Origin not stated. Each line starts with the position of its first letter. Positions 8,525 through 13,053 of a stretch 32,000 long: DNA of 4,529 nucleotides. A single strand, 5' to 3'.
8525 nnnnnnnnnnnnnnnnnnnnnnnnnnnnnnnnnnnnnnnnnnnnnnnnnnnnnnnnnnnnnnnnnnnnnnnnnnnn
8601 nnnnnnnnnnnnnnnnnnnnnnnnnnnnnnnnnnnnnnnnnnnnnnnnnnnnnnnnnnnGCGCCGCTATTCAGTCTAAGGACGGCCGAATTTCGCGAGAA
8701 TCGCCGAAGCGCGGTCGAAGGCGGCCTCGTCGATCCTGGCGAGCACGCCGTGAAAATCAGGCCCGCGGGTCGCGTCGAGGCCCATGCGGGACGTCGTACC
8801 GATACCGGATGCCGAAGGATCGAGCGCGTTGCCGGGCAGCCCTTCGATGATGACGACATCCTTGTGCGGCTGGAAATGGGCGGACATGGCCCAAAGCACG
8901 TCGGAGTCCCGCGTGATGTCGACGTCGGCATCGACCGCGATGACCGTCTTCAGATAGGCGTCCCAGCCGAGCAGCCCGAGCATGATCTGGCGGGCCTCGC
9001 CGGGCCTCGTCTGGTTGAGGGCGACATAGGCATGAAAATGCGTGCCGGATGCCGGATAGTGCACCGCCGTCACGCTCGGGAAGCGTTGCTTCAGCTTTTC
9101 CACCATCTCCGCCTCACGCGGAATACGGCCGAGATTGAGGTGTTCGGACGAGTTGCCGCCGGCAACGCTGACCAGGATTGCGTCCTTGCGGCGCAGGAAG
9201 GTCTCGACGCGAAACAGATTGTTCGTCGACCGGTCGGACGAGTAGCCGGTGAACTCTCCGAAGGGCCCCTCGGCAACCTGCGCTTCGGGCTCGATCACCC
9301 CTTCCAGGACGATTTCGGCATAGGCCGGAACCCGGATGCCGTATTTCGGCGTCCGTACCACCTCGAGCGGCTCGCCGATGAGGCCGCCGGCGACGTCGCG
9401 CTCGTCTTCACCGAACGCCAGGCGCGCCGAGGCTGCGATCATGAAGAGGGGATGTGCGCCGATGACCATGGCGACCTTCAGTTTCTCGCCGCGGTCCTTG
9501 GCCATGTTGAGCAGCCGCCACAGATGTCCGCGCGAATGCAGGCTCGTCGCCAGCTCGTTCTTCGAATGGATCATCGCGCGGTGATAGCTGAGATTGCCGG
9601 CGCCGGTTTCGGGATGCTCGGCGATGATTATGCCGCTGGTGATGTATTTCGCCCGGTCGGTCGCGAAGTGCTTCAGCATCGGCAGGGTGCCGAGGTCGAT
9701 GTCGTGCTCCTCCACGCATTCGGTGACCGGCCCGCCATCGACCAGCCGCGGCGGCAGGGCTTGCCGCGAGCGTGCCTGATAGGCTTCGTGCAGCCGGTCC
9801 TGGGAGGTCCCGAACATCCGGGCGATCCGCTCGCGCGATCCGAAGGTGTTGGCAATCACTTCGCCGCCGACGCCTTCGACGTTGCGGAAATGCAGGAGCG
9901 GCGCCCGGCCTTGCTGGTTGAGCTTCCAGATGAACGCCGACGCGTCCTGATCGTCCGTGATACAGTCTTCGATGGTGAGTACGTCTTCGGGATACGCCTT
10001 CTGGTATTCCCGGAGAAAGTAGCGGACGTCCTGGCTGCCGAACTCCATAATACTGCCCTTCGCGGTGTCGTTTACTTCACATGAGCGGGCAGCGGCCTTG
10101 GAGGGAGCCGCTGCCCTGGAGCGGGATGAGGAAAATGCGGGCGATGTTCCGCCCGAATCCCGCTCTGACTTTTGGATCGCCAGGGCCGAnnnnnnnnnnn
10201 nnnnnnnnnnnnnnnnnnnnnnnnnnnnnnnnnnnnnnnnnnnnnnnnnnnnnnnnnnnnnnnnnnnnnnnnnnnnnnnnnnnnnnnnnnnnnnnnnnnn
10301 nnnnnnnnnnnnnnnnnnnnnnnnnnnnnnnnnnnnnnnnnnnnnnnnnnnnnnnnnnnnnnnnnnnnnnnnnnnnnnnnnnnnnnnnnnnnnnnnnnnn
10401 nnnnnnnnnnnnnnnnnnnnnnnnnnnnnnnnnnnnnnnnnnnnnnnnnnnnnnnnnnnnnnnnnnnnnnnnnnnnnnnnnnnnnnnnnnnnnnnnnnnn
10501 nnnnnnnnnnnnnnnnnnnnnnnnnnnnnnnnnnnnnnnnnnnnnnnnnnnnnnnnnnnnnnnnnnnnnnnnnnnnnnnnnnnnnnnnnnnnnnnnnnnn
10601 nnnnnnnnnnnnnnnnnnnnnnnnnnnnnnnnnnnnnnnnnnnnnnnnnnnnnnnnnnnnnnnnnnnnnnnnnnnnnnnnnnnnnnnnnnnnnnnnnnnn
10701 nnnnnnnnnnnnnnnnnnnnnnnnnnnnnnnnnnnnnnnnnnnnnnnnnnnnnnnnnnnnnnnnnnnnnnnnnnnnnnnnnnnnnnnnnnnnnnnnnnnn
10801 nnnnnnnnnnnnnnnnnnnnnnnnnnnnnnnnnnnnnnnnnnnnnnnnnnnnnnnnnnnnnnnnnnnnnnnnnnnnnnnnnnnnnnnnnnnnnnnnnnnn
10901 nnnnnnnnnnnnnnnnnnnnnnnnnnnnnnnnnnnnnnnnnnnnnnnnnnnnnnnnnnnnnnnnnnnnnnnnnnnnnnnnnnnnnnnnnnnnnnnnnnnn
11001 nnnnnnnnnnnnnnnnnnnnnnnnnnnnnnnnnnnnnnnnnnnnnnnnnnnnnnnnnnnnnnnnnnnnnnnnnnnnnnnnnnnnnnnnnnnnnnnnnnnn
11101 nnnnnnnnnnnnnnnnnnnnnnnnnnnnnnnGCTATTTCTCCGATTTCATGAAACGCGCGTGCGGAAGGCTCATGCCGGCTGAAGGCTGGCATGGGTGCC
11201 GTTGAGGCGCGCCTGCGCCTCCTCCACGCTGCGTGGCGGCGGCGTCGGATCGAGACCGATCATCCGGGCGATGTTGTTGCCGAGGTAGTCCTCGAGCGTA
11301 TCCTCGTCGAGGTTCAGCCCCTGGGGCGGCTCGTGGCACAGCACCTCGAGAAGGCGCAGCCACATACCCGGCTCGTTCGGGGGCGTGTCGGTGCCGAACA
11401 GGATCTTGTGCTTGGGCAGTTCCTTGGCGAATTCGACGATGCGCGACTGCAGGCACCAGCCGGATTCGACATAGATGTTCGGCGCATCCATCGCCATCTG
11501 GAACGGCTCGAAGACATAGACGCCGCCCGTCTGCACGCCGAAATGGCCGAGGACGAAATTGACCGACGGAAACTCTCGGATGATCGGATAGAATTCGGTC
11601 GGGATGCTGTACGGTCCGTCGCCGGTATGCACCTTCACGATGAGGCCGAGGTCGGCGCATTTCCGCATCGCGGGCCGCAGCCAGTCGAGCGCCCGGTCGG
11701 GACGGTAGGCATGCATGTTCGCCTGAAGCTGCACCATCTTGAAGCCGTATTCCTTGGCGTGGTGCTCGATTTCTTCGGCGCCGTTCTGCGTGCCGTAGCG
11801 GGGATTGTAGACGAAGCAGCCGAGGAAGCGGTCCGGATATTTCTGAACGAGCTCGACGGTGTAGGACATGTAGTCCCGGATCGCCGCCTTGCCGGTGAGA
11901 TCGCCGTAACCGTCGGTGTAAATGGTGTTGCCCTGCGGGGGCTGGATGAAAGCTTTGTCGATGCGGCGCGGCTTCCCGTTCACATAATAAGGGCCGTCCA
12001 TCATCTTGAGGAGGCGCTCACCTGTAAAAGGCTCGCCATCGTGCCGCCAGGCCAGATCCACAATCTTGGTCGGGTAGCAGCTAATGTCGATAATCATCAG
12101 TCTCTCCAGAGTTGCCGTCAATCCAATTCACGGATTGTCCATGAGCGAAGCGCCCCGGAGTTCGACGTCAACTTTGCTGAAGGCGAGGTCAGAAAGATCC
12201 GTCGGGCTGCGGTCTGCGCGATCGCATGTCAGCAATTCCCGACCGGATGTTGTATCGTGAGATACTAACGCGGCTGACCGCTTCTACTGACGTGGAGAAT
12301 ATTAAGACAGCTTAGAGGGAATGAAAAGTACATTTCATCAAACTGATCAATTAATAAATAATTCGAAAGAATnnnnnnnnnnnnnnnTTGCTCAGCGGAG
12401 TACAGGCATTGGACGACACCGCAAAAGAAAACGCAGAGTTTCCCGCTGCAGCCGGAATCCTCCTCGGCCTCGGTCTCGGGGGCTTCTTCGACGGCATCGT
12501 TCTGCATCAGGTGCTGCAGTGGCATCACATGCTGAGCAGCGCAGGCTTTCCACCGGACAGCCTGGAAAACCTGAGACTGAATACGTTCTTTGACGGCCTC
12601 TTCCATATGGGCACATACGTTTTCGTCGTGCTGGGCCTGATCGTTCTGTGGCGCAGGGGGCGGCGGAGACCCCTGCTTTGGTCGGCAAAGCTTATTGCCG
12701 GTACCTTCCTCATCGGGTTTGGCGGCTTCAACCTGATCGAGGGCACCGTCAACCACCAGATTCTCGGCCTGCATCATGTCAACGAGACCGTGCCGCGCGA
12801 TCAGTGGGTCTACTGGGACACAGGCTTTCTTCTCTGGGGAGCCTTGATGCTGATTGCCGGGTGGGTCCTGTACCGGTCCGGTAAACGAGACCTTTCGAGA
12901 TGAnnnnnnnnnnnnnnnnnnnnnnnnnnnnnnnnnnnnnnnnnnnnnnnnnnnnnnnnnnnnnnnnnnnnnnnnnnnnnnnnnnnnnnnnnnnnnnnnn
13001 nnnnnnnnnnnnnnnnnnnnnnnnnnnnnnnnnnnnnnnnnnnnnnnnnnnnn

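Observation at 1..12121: Unassigned N-heterocycle catabolic locus: Mo-hydroxylase, UbiD/UbiX, paired amidohydrolases, deaminase and a purine-type permease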

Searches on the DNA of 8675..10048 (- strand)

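Call 67: search_rna_families(sources=[L003, L004, L014, L045, L048, L072, L078], threshold=gathering)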
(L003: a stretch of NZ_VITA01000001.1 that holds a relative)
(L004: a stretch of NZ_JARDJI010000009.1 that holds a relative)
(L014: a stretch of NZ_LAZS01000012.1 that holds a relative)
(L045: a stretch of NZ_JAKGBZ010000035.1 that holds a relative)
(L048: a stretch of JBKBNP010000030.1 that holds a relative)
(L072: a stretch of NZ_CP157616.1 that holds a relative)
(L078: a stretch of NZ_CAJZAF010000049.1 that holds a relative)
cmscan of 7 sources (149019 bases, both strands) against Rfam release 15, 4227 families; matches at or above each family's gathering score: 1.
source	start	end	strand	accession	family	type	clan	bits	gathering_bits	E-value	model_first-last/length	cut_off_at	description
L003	7743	7812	+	RF03054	Xanthine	Cis-reg; riboswitch;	-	41.5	36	2.1e-05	1-56/56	no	Xanthine riboswitch aptamer (NMT1 RNA)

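Call 77: search_rna_families(sources=[L002, L083, L001, L081], threshold=gathering)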
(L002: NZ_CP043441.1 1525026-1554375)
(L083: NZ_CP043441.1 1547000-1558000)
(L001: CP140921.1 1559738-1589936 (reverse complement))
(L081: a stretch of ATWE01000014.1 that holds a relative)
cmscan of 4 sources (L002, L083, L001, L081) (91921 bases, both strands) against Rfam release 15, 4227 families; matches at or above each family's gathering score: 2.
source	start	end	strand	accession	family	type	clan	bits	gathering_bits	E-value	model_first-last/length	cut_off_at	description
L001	21224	21293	-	RF03054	Xanthine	Cis-reg; riboswitch;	-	43.4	36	3.9e-06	1-56/56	no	Xanthine riboswitch aptamer (NMT1 RNA)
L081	7755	7824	+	RF03054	Xanthine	Cis-reg; riboswitch;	-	43.4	36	3.9e-06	1-56/56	no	Xanthine riboswitch aptamer (NMT1 RNA)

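Call 79: search_rna_families(sources=[L060, L066, L078], threshold=evalue, max_evalue=0.1, show_alignments=3)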
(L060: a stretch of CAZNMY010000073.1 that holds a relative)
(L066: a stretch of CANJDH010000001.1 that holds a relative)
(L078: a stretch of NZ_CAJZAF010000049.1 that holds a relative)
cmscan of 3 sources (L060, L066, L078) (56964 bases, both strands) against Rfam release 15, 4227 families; matches with E-value up to 0.1: 3.
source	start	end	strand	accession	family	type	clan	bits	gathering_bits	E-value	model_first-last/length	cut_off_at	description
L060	2854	2933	-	RF00771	mir-185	Gene; miRNA;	-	32.8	60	0.025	1-79/79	no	mir-185 microRNA precursor family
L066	7926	7993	+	RF03054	Xanthine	Cis-reg; riboswitch;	-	32.6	36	0.0023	1-56/56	no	Xanthine riboswitch aptamer (NMT1 RNA)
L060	671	741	+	RF03054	Xanthine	Cis-reg; riboswitch;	-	28.7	36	0.029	1-56/56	no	Xanthine riboswitch aptamer (NMT1 RNA)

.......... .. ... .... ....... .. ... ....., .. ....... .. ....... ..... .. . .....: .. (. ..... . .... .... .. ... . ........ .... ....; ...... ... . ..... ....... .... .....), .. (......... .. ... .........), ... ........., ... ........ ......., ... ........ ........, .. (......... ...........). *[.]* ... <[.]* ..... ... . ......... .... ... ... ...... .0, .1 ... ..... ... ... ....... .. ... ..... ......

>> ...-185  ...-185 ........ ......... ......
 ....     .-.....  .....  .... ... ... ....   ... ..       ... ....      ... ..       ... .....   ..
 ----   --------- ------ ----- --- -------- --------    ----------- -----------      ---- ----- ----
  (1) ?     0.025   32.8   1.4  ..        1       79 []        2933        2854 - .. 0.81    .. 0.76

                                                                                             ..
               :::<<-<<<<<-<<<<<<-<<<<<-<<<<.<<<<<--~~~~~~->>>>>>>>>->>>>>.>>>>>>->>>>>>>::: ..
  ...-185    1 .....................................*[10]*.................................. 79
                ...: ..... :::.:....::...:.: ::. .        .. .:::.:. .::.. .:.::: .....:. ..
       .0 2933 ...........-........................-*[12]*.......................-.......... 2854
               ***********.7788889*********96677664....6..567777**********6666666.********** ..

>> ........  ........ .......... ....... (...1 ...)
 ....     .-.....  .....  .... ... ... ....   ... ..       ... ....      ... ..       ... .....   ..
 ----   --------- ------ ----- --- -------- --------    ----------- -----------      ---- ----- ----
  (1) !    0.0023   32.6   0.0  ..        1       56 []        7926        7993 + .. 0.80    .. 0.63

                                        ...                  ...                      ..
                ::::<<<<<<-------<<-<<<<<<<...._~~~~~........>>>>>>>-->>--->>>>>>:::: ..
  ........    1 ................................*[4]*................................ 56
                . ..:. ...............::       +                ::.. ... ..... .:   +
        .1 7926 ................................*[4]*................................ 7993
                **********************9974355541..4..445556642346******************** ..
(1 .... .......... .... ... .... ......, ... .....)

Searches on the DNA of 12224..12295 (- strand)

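Call 84: build_rna_model(alignment_id=A4)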
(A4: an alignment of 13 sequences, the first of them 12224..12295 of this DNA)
Model R1 built from alignment A4 (13 sequences, 81 columns); structure: RNAalifold consensus.
model positions 77; base pairs 14; branch points 0; effective number of sequences 4.24; information 0.734 bits per position. Calibrated on 0.2 Mb of random sequence (short: E-values are rough).
structure used (alignment columns):
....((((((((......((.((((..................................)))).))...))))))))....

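Call 85: search_with_rna_model(model_id=R1, sources=[window, L002, L003, L004, L005, L006, L007, L008, L009, L010, L011, L012, L013, L014, L015, L016, L017, L018, L019, L020, L021, L022, L023, L024, L025, L026, L027, L028, L029, L030, L031, L032, L033, L034, L035, L036, L037, L038, L039, L040, L041, L042, L043, L044, L045, L046, L047, L048, L049, L050, L051, L052, L053, L054, L055, L056, L057, L058, L059, L060, L061, L062, L063, L064, L065, L066, L067, L068, L069, L070, L071, L072, L073, L074, L075, L076, L077, L078, L079, L080, L081, L082, L083], max_evalue=1, make_alignment=true)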
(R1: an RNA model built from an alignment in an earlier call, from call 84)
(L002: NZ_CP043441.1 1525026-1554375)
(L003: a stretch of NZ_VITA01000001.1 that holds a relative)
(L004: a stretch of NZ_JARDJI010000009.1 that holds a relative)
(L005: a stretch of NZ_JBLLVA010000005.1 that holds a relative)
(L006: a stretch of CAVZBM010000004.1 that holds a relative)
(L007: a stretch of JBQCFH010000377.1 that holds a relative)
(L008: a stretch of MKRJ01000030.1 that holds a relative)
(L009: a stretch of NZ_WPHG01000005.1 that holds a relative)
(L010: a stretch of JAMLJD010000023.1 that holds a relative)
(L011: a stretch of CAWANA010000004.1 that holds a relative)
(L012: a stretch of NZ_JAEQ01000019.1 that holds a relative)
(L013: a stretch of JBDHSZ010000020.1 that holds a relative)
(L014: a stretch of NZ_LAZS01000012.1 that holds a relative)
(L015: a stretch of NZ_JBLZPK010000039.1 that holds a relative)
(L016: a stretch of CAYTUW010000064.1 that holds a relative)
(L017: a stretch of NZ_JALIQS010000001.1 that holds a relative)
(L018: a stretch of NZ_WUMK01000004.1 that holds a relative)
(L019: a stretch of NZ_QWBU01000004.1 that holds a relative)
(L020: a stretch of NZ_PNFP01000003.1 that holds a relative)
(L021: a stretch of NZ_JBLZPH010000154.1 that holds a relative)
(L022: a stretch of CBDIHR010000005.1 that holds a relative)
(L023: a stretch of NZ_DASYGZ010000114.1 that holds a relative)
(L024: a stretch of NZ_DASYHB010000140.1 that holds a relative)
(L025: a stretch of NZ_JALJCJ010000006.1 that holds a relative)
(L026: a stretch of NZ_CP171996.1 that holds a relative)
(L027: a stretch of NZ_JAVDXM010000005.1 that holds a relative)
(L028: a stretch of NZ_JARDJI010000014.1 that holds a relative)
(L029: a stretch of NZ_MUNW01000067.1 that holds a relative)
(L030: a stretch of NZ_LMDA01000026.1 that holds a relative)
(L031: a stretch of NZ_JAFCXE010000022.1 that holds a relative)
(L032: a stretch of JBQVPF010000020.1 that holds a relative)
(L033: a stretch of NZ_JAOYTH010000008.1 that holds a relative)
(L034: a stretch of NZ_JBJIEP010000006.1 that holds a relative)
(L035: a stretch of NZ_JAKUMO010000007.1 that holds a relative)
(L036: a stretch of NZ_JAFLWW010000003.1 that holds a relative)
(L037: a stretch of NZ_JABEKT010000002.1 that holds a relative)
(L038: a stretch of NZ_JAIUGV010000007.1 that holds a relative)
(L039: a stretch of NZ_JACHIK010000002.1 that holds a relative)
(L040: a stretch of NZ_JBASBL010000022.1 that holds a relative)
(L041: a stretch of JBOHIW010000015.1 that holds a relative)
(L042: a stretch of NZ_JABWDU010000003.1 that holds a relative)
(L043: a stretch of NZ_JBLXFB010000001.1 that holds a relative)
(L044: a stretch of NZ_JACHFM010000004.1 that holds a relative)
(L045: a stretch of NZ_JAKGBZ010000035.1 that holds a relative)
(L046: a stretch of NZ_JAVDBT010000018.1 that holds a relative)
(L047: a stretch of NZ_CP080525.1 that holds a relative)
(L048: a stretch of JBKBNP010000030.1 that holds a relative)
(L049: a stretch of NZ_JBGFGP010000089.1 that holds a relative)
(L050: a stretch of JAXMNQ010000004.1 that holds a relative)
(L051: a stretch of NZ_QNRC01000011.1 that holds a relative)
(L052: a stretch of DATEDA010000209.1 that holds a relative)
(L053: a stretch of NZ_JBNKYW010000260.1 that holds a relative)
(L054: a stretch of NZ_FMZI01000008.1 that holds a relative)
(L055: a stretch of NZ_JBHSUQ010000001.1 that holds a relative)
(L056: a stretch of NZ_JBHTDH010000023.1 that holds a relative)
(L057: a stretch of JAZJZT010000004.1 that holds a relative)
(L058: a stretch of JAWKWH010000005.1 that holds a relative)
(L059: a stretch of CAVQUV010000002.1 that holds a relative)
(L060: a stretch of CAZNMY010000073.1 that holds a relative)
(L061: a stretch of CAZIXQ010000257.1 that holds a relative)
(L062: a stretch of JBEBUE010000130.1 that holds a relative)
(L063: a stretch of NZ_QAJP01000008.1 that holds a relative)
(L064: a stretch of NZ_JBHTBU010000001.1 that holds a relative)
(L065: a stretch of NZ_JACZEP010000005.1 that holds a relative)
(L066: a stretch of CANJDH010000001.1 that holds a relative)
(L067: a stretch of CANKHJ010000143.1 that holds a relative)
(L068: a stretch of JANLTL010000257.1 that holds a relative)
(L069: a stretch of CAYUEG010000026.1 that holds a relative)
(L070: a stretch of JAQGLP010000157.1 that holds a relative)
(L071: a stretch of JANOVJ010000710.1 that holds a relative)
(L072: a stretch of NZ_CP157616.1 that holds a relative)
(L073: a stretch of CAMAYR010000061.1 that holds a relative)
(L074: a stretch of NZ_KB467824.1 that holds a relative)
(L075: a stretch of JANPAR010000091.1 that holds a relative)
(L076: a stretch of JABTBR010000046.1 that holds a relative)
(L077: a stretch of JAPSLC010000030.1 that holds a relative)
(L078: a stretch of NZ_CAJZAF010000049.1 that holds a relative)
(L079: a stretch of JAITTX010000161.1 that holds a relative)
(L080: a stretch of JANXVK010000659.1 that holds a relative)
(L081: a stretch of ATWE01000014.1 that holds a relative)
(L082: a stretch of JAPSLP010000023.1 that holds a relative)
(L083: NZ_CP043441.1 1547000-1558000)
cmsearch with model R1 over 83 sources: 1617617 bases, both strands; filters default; matches with E-value up to 1: 42.
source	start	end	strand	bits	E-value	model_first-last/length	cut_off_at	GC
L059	7873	7949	+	84.9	7.9e-19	1-77/77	no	0.73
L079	7746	7822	+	84.8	8.5e-19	1-77/77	no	0.57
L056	7837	7913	+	84.1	1.3e-18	1-77/77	no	0.56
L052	8981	9057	+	83.8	1.5e-18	1-77/77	no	0.68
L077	7777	7853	+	82.3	3.8e-18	1-77/77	no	0.58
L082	7727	7803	+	82.3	3.8e-18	1-77/77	no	0.58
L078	7728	7802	+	77.3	7.7e-17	1-77/77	no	0.59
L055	7810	7886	+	76.7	1.1e-16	1-77/77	no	0.49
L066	7925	7994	+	75.2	2.8e-16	1-77/77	no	0.63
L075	7914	7983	+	74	5.9e-16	1-77/77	no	0.61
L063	7780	7856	+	67.8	2.4e-14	1-77/77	no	0.51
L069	7861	7940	+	65.9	7.6e-14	1-77/77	no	0.57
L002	11769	11843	+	64.8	1.5e-13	1-77/77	no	0.61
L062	3263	3339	+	64.6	1.7e-13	1-77/77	no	0.52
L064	7779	7855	+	64.6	1.7e-13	1-77/77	no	0.52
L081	7754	7825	+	61.9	8.5e-13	1-77/77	no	0.54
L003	7742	7813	+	61.3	1.3e-12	1-77/77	no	0.54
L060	670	742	+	59.7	3.3e-12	1-77/77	no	0.7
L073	7791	7857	+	53.6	1.4e-10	1-77/77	no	0.67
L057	7825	7901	+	52.2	3.2e-10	1-77/77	no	0.51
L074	7803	7876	+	51.8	3.9e-10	1-77/77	no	0.58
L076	7859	7938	+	50.4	9.1e-10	1-77/77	no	0.56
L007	7825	7901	+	41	2.8e-07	1-77/77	no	0.56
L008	7841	7916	+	39.3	7.8e-07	1-77/77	no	0.57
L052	2001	2056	-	33.6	2.4e-05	1-77/77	no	0.71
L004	7805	7879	+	33.4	2.8e-05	1-77/77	no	0.53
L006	7796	7871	+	30.8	0.00013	1-77/77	no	0.55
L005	7803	7878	+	29.9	0.00023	1-77/77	no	0.53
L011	7750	7824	+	29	0.0004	1-77/77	no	0.61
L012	7837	7902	+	26.1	0.0022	1-77/77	no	0.62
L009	4475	4540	+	25.1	0.0041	1-77/77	no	0.59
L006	4500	4563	+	23.4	0.011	1-77/77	no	0.55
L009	7797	7872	+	21.6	0.035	1-77/77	no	0.47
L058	7779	7814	+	20.4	0.072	1-77/77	no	0.5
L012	4823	4882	+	17.8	0.34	1-77/77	no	0.48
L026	7808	7843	+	17.3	0.47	1-77/77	no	0.56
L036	7799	7834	+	17.3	0.47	1-77/77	no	0.56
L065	7799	7834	+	17.3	0.47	1-77/77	no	0.56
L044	13372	13421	+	16.6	0.7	1-77/77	no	0.72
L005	4509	4566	+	16.6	0.73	1-77/77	no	0.5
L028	7808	7843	+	16.5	0.75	1-77/77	no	0.53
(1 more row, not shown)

Alignment A5: 42 matches aligned to the model, 119 columns, each read 5' to 3' on its own strand. Consensus structure (alignment columns), stored with it:
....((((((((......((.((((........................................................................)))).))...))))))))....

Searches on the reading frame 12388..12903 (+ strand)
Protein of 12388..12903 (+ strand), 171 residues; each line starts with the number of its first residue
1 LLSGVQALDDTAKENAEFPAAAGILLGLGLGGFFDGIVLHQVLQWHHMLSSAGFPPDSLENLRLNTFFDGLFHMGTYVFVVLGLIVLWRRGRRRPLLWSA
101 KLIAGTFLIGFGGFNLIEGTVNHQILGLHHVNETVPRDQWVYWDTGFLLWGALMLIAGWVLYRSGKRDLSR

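Call 52: search_protein_families(library=pfam, proteins=[window:12388-12903:+], max_evalue=0.00001)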
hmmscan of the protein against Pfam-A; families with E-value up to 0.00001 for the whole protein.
window:12388-12903:+ (171 aa): 1 family
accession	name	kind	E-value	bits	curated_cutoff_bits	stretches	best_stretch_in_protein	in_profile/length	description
PF10002.14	DUF2243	-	3.4e-52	176.7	25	1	22-164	1-139/140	Predicted membrane protein (DUF2243)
